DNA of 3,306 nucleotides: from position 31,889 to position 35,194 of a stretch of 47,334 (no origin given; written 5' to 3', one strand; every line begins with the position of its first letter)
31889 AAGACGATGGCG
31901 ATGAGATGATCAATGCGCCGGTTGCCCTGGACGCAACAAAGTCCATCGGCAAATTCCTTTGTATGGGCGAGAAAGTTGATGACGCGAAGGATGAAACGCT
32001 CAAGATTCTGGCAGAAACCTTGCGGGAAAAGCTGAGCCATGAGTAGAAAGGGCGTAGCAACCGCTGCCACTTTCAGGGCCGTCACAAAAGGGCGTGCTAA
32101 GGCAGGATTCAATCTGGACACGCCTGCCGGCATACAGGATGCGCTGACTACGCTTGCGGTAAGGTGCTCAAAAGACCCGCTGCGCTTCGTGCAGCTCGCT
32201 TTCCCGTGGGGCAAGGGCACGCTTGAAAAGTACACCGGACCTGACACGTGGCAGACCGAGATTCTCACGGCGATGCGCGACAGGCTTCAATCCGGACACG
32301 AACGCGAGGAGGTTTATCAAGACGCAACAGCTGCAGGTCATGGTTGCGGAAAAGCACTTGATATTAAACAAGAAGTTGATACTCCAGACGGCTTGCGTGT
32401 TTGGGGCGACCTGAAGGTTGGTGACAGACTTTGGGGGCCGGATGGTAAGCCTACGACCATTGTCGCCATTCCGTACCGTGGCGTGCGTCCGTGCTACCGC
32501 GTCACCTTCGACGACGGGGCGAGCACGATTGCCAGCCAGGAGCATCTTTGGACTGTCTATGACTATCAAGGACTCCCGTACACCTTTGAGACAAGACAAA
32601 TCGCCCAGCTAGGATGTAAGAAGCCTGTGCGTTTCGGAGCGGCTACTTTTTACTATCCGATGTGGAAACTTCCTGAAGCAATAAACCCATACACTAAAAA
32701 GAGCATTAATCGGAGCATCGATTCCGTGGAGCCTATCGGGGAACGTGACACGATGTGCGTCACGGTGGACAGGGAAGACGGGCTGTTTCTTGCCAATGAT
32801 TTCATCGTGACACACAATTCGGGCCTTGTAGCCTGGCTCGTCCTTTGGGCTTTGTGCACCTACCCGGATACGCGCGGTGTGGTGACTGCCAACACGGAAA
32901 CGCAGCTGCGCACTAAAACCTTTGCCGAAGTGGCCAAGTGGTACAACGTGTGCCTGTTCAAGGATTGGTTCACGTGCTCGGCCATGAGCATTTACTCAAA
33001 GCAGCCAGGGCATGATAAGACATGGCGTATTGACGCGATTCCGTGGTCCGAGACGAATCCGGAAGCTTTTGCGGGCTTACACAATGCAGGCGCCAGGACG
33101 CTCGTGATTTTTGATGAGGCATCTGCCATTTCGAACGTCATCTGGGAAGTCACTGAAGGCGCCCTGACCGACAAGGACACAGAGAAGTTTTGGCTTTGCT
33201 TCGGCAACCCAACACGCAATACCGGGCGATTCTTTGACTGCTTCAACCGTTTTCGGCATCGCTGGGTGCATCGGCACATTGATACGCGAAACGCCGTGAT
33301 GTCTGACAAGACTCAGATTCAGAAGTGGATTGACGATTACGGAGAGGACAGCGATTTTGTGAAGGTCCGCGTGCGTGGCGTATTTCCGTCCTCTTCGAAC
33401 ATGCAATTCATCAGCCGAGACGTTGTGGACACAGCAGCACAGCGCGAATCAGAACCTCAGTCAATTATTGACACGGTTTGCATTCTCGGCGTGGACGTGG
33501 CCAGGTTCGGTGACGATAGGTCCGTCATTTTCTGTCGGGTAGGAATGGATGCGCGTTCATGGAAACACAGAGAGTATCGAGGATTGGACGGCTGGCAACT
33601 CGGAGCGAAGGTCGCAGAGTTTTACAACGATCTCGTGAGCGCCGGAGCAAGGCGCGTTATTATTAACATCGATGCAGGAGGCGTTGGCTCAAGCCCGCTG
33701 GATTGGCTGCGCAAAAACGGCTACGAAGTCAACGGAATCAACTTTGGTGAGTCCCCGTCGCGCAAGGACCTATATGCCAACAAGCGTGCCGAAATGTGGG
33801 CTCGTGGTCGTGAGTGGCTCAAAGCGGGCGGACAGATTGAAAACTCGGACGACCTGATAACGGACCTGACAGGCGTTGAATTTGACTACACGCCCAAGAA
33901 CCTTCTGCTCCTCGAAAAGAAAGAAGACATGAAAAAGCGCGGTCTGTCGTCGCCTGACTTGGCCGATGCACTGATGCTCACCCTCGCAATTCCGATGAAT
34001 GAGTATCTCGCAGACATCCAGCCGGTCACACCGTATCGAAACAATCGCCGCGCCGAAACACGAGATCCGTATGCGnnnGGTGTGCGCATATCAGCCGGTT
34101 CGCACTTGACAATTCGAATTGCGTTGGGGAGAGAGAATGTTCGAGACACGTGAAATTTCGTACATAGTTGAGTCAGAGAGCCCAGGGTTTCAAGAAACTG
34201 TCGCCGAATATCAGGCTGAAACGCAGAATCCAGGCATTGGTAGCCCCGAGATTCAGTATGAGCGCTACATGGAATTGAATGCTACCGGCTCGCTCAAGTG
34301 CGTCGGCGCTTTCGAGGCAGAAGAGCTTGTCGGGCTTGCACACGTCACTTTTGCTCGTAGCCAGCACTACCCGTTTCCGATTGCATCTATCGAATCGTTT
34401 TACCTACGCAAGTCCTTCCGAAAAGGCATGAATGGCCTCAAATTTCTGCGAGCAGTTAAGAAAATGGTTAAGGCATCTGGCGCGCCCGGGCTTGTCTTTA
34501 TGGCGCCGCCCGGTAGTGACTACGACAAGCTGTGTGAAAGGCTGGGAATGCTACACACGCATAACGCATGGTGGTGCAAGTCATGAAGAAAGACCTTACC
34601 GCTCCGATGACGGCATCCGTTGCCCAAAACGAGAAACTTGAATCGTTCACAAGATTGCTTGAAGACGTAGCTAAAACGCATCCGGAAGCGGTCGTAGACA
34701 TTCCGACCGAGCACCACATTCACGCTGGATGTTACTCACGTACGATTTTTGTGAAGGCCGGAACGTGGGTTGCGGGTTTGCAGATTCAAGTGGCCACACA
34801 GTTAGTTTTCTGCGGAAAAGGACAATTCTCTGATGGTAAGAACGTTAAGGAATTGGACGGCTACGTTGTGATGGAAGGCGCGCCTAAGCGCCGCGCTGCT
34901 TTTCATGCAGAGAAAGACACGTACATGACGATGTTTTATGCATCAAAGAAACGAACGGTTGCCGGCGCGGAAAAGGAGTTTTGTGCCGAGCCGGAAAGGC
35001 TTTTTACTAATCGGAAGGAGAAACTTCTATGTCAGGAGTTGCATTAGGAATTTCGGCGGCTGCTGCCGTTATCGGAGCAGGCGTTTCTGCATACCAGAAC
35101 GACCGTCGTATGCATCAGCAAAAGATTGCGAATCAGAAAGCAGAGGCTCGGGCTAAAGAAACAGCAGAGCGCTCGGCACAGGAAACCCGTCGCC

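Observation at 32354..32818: Class 3-type (Ala1, W-C-T motif) mini-intein splitting the Walker A loop of the large terminase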

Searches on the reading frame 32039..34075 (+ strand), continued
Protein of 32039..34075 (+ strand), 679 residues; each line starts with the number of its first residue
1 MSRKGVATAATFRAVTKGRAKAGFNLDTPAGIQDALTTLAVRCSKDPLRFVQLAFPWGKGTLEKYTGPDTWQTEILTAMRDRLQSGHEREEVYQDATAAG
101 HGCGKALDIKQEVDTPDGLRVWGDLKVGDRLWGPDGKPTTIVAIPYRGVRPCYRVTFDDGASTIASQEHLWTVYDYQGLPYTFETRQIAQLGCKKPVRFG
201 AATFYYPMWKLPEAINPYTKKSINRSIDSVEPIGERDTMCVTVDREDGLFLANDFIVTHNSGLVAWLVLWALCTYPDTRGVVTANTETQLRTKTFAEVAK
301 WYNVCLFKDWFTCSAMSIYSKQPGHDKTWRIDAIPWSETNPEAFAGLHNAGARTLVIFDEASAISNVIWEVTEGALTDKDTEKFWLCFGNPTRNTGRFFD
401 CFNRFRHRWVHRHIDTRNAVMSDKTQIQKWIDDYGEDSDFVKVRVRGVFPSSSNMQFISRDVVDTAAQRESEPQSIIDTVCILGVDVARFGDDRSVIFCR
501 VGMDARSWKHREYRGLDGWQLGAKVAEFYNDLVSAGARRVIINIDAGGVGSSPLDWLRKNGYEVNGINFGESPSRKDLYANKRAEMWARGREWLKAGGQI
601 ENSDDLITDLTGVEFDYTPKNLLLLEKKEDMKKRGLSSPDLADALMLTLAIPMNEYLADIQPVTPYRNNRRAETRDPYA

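Call 67: fold_search(model_id=the predicted structure, library=pdb)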
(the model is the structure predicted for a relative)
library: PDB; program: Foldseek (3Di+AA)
matches with E <= 10: 1382; with E <= 0.001: 59
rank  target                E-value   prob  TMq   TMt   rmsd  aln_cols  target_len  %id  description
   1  4ife                  8.7e-20  1.00  0.34  0.40  18.1       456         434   17  Crystal Structure of the large terminase subunit gp2 of bacterial virus Sf6 complexed with ATP (released 2013-05-01)
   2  4idh                  2.9e-19  1.00  0.35  0.40  18.0       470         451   16  Crystal Structure of the large terminase subunit gp2 of bacterial virus Sf6 (released 2013-05-01)
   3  4iee                  5.0e-19  1.00  0.35  0.39  17.8       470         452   16  Crystal Structure of the large terminase subunit gp2 of bacterial virus Sf6 complexed with ATP-r-S (released 2013-05-01)
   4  4iei                  5.3e-19  1.00  0.34  0.39  18.1       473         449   17  Crystal Structure of the large terminase subunit gp2 of bacterial virus Sf6 complexed with ADP (released 2013-05-01)
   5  5oee_B                2.3e-13  1.00  0.35  0.44  14.8       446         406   12  Structure of large terminase from the thermophilic bacteriophage D6E (Crystal form 3) (released 2017-10-11)
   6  5oeb_A                3.7e-13  1.00  0.36  0.45  14.8       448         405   12  Structure of large terminase from the thermophilic bacteriophage D6E in complex with ADP (Crystal form 3) (released 2017-10-11)
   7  5oea_A                4.0e-13  1.00  0.35  0.44  14.8       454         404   12  Structure of large terminase from the thermophilic bacteriophage D6E in complex with ATP-gamma-S (Crystal form 3) (released 2017-10-11)
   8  5oeb_F                4.7e-13  1.00  0.36  0.45  15.3       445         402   12  Structure of large terminase from the thermophilic bacteriophage D6E in complex with ADP (Crystal form 3) (released 2017-10-11)
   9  5oe8_B                5.0e-13  1.00  0.35  0.45  14.8       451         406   12  Structure of large terminase from the thermophilic bacteriophage D6E (Crystal form 2) (released 2017-10-11)
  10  5oe9_B                1.0e-12  1.00  0.35  0.44  14.9       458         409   12  Structure of large terminase from the thermophilic bacteriophage D6E in complex with sulfate (Crystal form 2) (released 2017-10-11)
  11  5oeb_C                1.3e-12  1.00  0.36  0.46  15.3       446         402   12  Structure of large terminase from the thermophilic bacteriophage D6E in complex with ADP (Crystal form 3) (released 2017-10-11)
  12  5oe8_A                1.5e-12  1.00  0.36  0.44  15.1       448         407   12  Structure of large terminase from the thermophilic bacteriophage D6E (Crystal form 2) (released 2017-10-11)
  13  5oea_B                2.9e-12  1.00  0.35  0.44  14.9       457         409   13  Structure of large terminase from the thermophilic bacteriophage D6E in complex with ATP-gamma-S (Crystal form 3) (released 2017-10-11)
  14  5oee_F                3.4e-12  1.00  0.31  0.40  14.2       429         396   12  Structure of large terminase from the thermophilic bacteriophage D6E (Crystal form 3) (released 2017-10-11)
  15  5oe9_A                3.6e-12  1.00  0.34  0.43  15.3       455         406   11  Structure of large terminase from the thermophilic bacteriophage D6E in complex with sulfate (Crystal form 2) (released 2017-10-11)
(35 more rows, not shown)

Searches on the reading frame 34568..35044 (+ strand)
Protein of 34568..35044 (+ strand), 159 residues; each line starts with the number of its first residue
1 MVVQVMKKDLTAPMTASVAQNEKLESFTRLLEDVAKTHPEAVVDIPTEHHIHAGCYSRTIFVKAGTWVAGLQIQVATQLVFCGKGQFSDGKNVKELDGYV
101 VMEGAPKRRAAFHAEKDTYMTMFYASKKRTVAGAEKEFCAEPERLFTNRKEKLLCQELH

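Call 33: search_protein_families(library=phrogs, proteins=[window:34568-35044:+], max_evalue=0.00001)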
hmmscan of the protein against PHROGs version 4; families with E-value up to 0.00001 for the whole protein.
window:34568-35044:+ (159 aa): 3 families
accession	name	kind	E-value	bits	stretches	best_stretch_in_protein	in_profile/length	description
phrog_12032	-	tail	6.2e-09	36.5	1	15-157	10-152/160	short tail fiber protein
phrog_34170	-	unknown function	9.8e-09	36.1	1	31-139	21-131/296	-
phrog_24280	-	tail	6.9e-08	33.2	1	8-136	10-139/169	tail fiber adhesin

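Call 48: search_protein_families(library=pfam, proteins=[window:34568-35044:+], max_evalue=0.01)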
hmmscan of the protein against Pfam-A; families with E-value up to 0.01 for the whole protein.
window:34568-35044:+ (159 aa): 0 families
